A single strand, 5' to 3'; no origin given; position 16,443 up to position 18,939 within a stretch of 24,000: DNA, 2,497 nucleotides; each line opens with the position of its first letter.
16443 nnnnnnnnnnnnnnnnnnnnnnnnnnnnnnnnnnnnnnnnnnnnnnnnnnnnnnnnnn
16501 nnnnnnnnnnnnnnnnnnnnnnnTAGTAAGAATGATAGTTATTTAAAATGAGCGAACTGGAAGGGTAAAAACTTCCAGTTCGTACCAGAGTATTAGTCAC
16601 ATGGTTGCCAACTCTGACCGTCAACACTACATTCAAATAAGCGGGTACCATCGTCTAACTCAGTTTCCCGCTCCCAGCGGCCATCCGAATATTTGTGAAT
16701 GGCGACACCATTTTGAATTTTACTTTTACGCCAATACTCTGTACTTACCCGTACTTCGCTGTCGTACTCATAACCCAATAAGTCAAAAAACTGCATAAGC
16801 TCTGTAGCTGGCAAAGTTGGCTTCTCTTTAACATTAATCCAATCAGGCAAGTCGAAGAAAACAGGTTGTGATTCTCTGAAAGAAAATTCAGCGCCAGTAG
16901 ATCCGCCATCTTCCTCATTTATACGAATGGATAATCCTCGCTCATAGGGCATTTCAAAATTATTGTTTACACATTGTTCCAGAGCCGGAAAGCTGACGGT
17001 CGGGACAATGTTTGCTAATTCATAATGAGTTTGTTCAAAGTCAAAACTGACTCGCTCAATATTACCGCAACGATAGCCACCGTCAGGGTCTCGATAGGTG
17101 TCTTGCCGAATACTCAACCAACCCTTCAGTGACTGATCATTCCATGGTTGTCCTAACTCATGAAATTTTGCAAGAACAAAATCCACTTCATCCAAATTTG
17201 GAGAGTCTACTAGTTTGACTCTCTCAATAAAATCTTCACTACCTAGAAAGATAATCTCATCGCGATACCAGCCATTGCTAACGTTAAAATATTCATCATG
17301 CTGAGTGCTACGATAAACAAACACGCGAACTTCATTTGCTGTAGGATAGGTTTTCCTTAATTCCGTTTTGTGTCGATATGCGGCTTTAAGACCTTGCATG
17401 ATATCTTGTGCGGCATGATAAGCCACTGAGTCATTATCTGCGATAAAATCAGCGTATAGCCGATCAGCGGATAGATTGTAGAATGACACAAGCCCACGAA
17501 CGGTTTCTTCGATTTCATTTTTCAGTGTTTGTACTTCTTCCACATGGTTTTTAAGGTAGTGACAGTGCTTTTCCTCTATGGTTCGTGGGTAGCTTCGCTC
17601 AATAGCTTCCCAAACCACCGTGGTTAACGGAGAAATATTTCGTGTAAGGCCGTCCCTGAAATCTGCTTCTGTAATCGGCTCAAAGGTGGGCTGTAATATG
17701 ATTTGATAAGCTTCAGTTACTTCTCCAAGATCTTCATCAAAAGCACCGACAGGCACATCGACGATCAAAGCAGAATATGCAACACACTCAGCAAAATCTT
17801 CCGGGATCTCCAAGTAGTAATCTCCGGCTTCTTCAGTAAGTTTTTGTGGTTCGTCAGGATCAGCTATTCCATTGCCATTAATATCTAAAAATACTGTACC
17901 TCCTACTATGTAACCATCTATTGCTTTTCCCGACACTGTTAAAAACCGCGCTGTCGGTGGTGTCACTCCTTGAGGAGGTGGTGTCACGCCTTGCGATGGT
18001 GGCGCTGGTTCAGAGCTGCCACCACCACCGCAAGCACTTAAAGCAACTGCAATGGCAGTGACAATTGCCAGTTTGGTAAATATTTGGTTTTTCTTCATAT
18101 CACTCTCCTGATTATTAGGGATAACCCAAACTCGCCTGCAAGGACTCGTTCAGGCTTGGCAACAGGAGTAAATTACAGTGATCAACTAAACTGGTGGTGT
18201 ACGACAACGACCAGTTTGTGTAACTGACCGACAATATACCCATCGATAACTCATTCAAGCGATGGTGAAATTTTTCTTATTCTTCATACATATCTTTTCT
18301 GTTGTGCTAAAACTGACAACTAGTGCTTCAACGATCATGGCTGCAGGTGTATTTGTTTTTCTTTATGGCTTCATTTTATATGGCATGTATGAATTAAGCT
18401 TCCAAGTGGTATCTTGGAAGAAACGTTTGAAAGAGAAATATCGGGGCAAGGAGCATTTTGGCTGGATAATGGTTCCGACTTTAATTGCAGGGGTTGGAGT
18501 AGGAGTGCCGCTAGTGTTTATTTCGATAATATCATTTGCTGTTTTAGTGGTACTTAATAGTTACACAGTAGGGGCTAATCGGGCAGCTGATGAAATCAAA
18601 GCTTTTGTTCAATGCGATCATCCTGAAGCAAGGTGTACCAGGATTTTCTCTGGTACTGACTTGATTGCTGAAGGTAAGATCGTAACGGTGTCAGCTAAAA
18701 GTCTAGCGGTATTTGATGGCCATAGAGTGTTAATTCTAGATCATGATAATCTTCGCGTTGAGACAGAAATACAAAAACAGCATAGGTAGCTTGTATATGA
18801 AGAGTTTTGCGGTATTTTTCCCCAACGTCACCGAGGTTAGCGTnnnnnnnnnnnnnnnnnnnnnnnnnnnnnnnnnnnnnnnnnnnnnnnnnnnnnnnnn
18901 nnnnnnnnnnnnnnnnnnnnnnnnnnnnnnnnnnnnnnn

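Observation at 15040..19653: AT-rich, integrase-less islet inserted at the 3' end of the tRNA(CAU) gene downstream of rpoD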

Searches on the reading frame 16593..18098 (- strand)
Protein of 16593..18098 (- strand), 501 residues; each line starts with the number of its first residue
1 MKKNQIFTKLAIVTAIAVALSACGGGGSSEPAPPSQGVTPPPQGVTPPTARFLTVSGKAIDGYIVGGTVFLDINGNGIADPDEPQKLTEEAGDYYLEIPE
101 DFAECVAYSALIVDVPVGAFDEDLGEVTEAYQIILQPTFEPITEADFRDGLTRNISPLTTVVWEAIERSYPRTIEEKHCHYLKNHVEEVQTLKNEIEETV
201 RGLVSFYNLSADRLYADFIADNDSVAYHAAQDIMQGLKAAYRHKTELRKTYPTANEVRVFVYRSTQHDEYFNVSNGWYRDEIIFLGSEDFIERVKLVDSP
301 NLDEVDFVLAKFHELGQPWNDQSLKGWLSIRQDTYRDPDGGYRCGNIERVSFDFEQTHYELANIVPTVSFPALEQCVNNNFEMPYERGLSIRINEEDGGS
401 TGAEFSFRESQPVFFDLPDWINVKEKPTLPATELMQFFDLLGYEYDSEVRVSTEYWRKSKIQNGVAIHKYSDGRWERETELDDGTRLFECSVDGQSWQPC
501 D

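Call 7: search_protein_families(library=pfam, proteins=[window:16593-18098:-], max_evalue=0.01)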
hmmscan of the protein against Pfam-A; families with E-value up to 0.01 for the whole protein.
window:16593-18098:- (501 aa): 0 families

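Call 8: search_protein_families(library=padloc, proteins=[window:16593-18098:-], max_evalue=0.01)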
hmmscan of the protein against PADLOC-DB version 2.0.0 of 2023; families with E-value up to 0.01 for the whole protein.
window:16593-18098:- (501 aa): 0 families

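Call 9: search_protein_families(library=ncbifam, proteins=[window:16593-18098:-], max_evalue=0.01)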
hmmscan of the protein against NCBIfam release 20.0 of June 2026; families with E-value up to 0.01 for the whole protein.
window:16593-18098:- (501 aa): 1 family
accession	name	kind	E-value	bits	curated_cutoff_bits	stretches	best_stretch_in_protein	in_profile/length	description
NF058595.1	invert_tail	domain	0.0055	17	37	1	9-40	58-87/113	lipo-invert putative C-terminal anchoring domain-containing protein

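Call 20: find_homologous_proteins(query=window:16593-18098:-)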
Query window:16593-18098:- (501 aa): 105 proteins with E <= 0.001 among 8000 candidates.
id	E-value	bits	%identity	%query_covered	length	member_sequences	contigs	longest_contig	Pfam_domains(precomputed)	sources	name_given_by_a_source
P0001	0.0e+0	1169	100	100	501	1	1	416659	-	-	-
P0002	1.8e-194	666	64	90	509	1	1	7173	-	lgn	-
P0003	2.0e-167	576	54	98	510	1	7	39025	-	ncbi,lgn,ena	ncbi:MAG: hypothetical protein ACPG5R_04200 [Cognaticolwellia aestuarii]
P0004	6.1e-167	575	56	98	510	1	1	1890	-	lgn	-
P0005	5.2e-166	572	53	99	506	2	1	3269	-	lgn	-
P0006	1.3e-165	570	55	100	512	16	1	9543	-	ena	-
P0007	3.1e-160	553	53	99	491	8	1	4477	-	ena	-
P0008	5.2e-159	549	53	98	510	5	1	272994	-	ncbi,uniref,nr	ncbi:hypothetical protein KO505_01660 [Psychrosphaera sp. F3M07]|uniref:hypothetical protein n=1 Tax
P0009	1.1e-157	544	51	100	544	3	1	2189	-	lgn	-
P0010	3.3e-154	533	52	93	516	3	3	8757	-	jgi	-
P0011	1.3e-153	531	52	100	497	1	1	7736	-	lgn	-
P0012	3.1e-152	526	51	98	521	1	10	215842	-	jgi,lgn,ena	-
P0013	1.7e-151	524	49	98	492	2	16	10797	-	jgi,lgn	jgi:hypothetical protein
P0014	7.8e-151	522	61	74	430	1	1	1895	-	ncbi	-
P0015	5.7e-150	519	49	98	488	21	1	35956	-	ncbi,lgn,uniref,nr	ncbi:hypothetical protein [Colwellia sp. BRX8-9]|uniref:hypothetical protein n=1 Tax=Colwellia sp. B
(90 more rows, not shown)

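Call 23: find_encoding_contigs(protein=P0002, flank=7000, max_places=3)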
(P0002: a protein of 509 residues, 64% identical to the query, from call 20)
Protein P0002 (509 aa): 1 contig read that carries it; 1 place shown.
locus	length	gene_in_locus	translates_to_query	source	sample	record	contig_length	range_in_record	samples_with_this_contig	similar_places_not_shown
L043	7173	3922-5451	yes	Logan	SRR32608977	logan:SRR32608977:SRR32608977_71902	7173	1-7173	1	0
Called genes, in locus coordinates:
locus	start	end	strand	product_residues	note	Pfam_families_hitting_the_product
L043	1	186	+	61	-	?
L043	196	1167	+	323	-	PF00072:Response_reg, PF00165:HTH_AraC (weak), PF12833:HTH_18, PF00165:HTH_AraC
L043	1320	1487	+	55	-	PF13240:Zn_Ribbon_1 (weak)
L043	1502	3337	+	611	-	PF25062:ARM_TT21_N (faint), PF13432:TPR_16 (faint), PF08238:Sel1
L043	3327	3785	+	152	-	-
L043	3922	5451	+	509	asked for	-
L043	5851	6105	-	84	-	-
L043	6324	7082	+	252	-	PF01965:DJ-1_PfpI (faint)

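Call 24: find_encoding_contigs(protein=P0003, flank=8000, max_places=3)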
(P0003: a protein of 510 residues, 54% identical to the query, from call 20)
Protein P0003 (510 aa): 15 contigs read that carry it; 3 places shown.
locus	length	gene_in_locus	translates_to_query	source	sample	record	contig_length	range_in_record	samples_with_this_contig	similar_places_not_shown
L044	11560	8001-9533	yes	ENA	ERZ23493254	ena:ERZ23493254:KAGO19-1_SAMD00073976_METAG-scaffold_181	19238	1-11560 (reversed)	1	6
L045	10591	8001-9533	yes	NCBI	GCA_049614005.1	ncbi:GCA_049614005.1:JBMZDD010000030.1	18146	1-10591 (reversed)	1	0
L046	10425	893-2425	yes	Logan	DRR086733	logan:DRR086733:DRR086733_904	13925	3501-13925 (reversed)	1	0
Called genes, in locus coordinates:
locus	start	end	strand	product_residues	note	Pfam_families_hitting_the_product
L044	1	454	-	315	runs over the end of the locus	-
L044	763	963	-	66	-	-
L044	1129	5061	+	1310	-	PF07494:Reg_prop (faint), PF08450:SGL (faint), PF07495:Y_Y_Y (weak), PF00512:HisKA, PF02518:HATPase_c, PF00072:Response_reg, PF12833:HTH_18, PF00165:HTH_AraC (weak), +1 more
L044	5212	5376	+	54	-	PF13240:Zn_Ribbon_1 (weak)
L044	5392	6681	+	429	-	-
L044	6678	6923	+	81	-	-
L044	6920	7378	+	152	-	-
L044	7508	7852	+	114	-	-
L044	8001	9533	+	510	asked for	-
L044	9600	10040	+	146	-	PF20346:DUF6641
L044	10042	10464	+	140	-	PF04002:RadC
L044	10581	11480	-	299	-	PF13737:DDE_Tnp_1_5, PF01609:DDE_Tnp_1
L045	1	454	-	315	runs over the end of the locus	-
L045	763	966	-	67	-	-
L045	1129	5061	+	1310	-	PF07494:Reg_prop (faint), PF08450:SGL (faint), PF07495:Y_Y_Y (weak), PF00512:HisKA, PF02518:HATPase_c, PF00072:Response_reg, PF12833:HTH_18, PF00165:HTH_AraC (weak), +1 more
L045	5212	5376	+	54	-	PF13240:Zn_Ribbon_1 (weak)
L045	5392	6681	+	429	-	-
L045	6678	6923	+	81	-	-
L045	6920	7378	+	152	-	-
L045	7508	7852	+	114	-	-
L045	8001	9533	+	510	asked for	-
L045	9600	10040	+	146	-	PF20346:DUF6641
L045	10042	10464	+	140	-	PF04002:RadC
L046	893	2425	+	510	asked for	-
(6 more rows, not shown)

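Call 25: find_encoding_contigs(protein=P0008, flank=8000, max_places=2)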
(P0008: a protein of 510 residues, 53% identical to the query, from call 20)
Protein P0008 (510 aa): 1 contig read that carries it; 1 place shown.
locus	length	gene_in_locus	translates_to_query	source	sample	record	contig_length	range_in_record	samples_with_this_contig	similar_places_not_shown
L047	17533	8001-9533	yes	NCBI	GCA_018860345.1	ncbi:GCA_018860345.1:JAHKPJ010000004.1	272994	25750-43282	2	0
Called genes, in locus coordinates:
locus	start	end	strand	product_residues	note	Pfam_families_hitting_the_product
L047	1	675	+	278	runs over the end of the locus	PF10354:BMT5-like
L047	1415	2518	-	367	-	-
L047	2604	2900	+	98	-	-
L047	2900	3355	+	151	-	-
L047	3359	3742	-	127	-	-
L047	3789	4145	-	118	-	-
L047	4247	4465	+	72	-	-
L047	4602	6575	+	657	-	PF11074:DUF2779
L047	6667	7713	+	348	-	-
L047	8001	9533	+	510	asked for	-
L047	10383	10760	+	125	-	PF06062:UPF0231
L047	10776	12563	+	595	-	PF07730:HisKA_3 (weak), PF02518:HATPase_c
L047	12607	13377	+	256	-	PF08447:PAS_3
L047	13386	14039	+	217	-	PF00072:Response_reg, PF08281:Sigma70_r4_2 (weak), PF00196:GerE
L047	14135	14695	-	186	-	-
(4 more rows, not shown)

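Call 68: find_encoding_contigs(protein=P0001, flank=1000, max_places=2)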
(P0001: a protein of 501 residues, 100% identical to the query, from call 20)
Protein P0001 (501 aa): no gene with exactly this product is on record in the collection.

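Call 69: search_protein_families(library=phrogs, proteins=[window:16593-18098:-], max_evalue=0.01)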
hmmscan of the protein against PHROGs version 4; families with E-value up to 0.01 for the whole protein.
window:16593-18098:- (501 aa): 1 family
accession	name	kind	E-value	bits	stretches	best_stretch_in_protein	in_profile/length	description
phrog_32117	-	unknown function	6.1e-05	23.5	1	9-97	6-80/430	-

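Call 81: search_protein_families(library=pfam, proteins=[L043:196-1167:+, L043:1-186:+], max_evalue=10)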
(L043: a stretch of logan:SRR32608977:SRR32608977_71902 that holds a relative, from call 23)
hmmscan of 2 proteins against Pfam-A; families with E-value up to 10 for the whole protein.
L043:196-1167:+ (323 aa): 7 families
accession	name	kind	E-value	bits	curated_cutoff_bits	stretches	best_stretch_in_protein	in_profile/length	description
PF00072.30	Response_reg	-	1.1e-24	87.2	30.2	1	78-188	1-110/111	Response regulator receiver domain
PF12833.13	HTH_18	-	3.6e-21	75.7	33.6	1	246-318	5-78/80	Helix-turn-helix domain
PF00165.29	HTH_AraC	-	2e-16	60.1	26.6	2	291-319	15-42/42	Bacterial regulatory helix-turn-helix proteins, AraC family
PF02518.31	HATPase_c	-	0.04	14.8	26.4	1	4-43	67-107/111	Histidine kinase-, DNA gyrase B-, and HSP90-like ATPase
PF01584.24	CheW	-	0.067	13.2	23.5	1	65-96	60-89/138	CheW-like domain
PF21746.2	DUF6869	-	0.22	11.9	30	1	183-231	28-76/107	Family of unknown function (DUF6869)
PF19681.4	DUF6183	-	0.26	10.9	26.6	1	212-302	50-138/360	Family of unknown function (DUF6183)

L043:1-186:+ (61 aa): 1 family
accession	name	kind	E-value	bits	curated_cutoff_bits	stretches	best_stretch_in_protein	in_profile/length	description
PF02518.31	HATPase_c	-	2.1e-08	35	26.4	1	4-61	2-59/111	Histidine kinase-, DNA gyrase B-, and HSP90-like ATPase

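Call 83: predict_structure(alignment_id=A5)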
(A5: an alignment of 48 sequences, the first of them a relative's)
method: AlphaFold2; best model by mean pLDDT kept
length: 501 residues; sequences in the alignment: 48
mean_pLDDT: 88.9   pTM: 0.77
mean pLDDT of the five models: 88.9, 88.1, 86.7, 86.2, 84.8
residues with pLDDT >= 90: 364; 70-90: 87; 50-70: 22; < 50: 28
segments of 3 or more residues with pLDDT < 50: 1-5, 7-9, 20-31, 36-38
pLDDT, mean of each block of 10 residues (from residue 1): 46 53 43 48 60 94 92 95 95 95 94 96 90 93 93 90 82 88 91 87 86 77 77 87 91 92 95 96 96 97 97 97 97 97 97 97 97 93 96 96 98 96 95 96 97 98 97 97 94 97 86
secondary structure, 60 per line:
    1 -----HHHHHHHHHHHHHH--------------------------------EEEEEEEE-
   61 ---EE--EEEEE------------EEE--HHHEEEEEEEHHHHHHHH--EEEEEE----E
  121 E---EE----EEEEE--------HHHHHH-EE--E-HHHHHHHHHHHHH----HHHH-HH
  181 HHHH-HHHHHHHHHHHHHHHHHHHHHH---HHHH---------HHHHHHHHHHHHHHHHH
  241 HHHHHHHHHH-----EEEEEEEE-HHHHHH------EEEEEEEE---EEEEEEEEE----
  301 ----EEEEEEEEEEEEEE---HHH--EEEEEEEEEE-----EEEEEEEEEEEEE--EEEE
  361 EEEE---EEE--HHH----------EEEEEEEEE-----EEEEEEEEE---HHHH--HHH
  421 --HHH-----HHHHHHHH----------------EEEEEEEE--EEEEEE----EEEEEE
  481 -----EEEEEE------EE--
elements in order: H6-19 E52-59 E68-72 E85-87 E93-99 H100-107 E110-115 E131-135 H144-149 H157-169 H174-177 H179-184 H186-207 H211-214 H224-250 E256-263 H265-270 E277-284 E288-296 E305-318 E327-336 E342-354 E357-364 E368-370 E386-394 E400-408 H412-415 H431-438 E455-462 E465-470 E475-480 E486-491

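Call 89: fold_search(model_id=the predicted structure, library=pdb)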
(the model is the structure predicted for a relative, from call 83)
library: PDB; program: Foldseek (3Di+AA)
matches with E <= 10: 665; with E <= 0.001: 0
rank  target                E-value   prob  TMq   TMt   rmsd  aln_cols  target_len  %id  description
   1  5ek8                  1.2e-03  0.63  0.13  0.10  24.6       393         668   10  Crystal structure of a 9R-lipoxygenase from Cyanothece PCC8801 at 2.7 Angstroms (released 2015-12-23)
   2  4p99_A                2.7e-02  0.08  0.10  0.12  40.0       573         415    6  Ca2+-stabilized adhesin helps an Antarctic bacterium reach out and bind ice (released 2014-06-18)
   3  8zqg_B                2.8e-02  0.21  0.10  0.15  18.9       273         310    9  Crystal structure of WIPI3 in complex with ATG16L1 (released 2025-01-01)
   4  4z8w                  3.5e-02  0.75  0.11  0.35   7.8       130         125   15  Crystal Structure of the Major Plantain Pollen Allergen Pla l 1 (released 2016-07-06)
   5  6g6u_A                4.1e-02  0.97  0.24  0.38   6.4       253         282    9  The dynamic nature of the VDAC1 channels in bilayers: human VDAC1 at 2.7 Angstrom resolution (released 2019-04-10)
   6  6xn1_A                4.1e-02  0.16  0.11  0.14  16.5       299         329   10  Crystal structure of the GH43_1 enzyme from Xanthomonas citri complexed with xylose (released 2020-12-02)
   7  6xn0_A                5.8e-02  0.16  0.12  0.16  16.2       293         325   10  Crystal structure of GH43_1 enzyme from Xanthomonas citri (released 2020-12-02)
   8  7sqc_9E               7.2e-02  0.04  0.08  0.06  24.2       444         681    8  Ciliary C1 central pair apparatus isolated from Chlamydomonas reinhardtii (released 2022-04-13)
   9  6oqh_MODEL_1_A        8.5e-02  0.77  0.23  0.38   9.6       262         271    8  Solution NMR structure of a quiet outer membrane protein G Nanopore (OmpG mutant: Delta-L6-D215) (released 2019-06-05)
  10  6g82                  9.4e-02  0.18  0.13  0.17  13.9       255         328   10  Serum paraoxonase-1 by directed evolution with the L69S/H115W/F222S mutations (released 2019-03-20)
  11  3fip_A                1.0e-01  0.38  0.17  0.20  20.7       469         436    6  Crystal structure of Usher PapC translocation pore (released 2009-09-08)
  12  2odj_A                1.1e-01  0.35  0.19  0.24  14.6       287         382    7  Crystal structure of the outer membrane protein OprD from Pseudomonas aeruginosa (released 2007-10-16)
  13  9rcv_F                1.1e-01  0.28  0.14  0.17  24.0       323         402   10  Structure of the Human Peptide-Loading Complex Arrested by HCMV US6 (released 2025-12-03)
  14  3rfz_B                1.1e-01  0.13  0.15  0.11  22.8       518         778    7  Crystal structure of the FimD usher bound to its cognate FimC:FimH substrate (released 2011-06-01)
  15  4foz                  1.2e-01  0.41  0.20  0.25  15.2       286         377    7  Crystal Structure of OccD1 (OprD) Y282R/D307H (released 2013-03-13)
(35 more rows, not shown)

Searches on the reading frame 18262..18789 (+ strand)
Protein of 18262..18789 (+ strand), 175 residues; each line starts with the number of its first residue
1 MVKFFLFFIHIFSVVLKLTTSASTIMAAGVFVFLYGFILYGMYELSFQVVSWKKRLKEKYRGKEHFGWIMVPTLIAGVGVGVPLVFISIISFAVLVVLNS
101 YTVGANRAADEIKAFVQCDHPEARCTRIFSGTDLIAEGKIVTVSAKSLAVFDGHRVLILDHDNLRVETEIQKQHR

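Call 7: search_protein_families(library=pfam, proteins=[window:18262-18789:+], max_evalue=0.01)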
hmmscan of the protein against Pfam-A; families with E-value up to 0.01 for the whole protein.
window:18262-18789:+ (175 aa): 0 families

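Call 8: search_protein_families(library=padloc, proteins=[window:18262-18789:+], max_evalue=0.01)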
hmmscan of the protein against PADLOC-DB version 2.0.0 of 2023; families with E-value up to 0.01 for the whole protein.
window:18262-18789:+ (175 aa): 0 families

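Call 9: search_protein_families(library=ncbifam, proteins=[window:18262-18789:+], max_evalue=0.01)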
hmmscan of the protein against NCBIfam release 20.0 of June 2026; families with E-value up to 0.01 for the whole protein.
window:18262-18789:+ (175 aa): 0 families

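Call 55: search_protein_representatives(protein=window:18262-18789:+)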
Query: 175 residues. Proteins with E-value up to 0.001 (for the whole library): 25; up to 1e-10: 7; up to 1e-30: 3. The best 25 are listed.
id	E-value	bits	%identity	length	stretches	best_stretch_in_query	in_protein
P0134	9.5e-94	327.8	100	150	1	26-175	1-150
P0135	2.3e-55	203.0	51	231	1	1-171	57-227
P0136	1.0e-41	158.6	43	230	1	2-169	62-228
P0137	3.6e-18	82.0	30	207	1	2-170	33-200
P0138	3.8e-16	75.4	32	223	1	2-173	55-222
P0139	5.2e-11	58.7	27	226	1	5-165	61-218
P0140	5.4e-11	58.6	28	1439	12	62-90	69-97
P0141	1.2e-10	57.6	30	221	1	2-171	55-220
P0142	5.0e-10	55.5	26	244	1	3-156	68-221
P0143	5.3e-10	55.4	27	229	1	10-171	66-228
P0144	1.6e-08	50.6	29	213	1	50-166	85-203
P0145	2.5e-07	46.7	27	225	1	25-172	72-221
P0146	1.4e-06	44.3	25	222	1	3-168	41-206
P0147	2.0e-06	43.8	28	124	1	61-155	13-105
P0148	4.1e-06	42.8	30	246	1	25-159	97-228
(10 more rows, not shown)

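Call 69: search_protein_families(library=phrogs, proteins=[window:18262-18789:+], max_evalue=0.01)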
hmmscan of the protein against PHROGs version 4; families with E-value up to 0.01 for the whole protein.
window:18262-18789:+ (175 aa): 1 family
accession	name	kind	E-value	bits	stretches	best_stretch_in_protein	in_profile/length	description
phrog_11110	-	unknown function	0.0072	17.4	1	8-59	16-66/69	-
